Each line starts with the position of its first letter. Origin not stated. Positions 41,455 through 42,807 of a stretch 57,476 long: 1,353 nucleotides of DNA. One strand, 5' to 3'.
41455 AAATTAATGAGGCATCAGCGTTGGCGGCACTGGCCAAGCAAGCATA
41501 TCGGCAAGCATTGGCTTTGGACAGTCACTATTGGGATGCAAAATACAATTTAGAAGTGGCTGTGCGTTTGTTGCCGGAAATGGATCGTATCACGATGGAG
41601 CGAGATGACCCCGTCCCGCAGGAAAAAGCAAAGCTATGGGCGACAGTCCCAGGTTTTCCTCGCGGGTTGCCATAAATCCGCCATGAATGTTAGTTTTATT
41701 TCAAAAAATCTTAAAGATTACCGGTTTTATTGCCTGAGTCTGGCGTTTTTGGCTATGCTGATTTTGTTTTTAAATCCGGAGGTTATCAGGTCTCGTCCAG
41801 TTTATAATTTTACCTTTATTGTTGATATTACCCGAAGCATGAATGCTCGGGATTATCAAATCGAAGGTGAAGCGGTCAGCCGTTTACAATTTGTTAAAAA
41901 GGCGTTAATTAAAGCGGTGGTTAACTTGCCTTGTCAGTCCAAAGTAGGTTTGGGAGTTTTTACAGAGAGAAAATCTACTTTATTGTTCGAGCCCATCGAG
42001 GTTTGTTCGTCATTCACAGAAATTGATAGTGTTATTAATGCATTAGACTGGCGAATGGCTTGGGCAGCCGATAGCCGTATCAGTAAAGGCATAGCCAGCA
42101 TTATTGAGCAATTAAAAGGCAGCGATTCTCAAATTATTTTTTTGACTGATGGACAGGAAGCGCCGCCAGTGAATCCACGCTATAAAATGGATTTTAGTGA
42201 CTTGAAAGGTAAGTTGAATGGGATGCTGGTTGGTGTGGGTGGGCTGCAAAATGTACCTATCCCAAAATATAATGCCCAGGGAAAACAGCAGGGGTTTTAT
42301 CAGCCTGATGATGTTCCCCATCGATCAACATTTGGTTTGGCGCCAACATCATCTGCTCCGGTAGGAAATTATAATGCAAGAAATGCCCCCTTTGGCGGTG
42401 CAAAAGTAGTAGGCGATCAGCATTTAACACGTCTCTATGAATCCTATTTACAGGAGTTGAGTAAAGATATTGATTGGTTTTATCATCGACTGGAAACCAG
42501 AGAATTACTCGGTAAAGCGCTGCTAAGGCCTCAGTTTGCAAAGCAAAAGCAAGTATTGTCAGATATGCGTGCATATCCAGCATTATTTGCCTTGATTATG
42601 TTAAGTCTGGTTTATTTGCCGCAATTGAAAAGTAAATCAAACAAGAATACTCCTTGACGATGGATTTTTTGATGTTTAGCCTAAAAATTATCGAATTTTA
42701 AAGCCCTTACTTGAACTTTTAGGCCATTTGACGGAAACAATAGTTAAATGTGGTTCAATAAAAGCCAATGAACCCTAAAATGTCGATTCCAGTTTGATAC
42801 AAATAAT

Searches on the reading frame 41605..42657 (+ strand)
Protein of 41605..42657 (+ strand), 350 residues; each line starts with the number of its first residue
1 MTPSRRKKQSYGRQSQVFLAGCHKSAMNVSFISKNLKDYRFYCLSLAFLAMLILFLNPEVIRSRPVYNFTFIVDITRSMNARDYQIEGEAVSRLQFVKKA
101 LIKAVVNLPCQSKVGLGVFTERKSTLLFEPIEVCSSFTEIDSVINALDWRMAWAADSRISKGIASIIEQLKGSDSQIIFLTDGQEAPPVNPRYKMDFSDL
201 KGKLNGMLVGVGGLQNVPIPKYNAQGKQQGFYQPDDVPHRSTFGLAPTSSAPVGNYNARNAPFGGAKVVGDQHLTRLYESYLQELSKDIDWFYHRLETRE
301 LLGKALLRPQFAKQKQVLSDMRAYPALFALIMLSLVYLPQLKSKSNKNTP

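Call 4: search_protein_families(library=pfam, proteins=[window:41605-42657:+], max_evalue=0.1)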
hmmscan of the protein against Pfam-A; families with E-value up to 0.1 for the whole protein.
window:41605-42657:+ (350 aa): 2 families
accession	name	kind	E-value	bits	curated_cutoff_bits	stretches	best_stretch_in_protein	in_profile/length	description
PF13519.12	VWA_2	-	2.9e-08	34.7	27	1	70-184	2-107/107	von Willebrand factor type A domain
PF13768.12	VWA_3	-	0.094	13.2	27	0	93-188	14-111/155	von Willebrand factor type A domain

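Call 5: search_protein_families(library=ncbifam, proteins=[window:41605-42657:+], max_evalue=0.1)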
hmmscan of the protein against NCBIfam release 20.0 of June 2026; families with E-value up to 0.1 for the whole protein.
window:41605-42657:+ (350 aa): 0 families
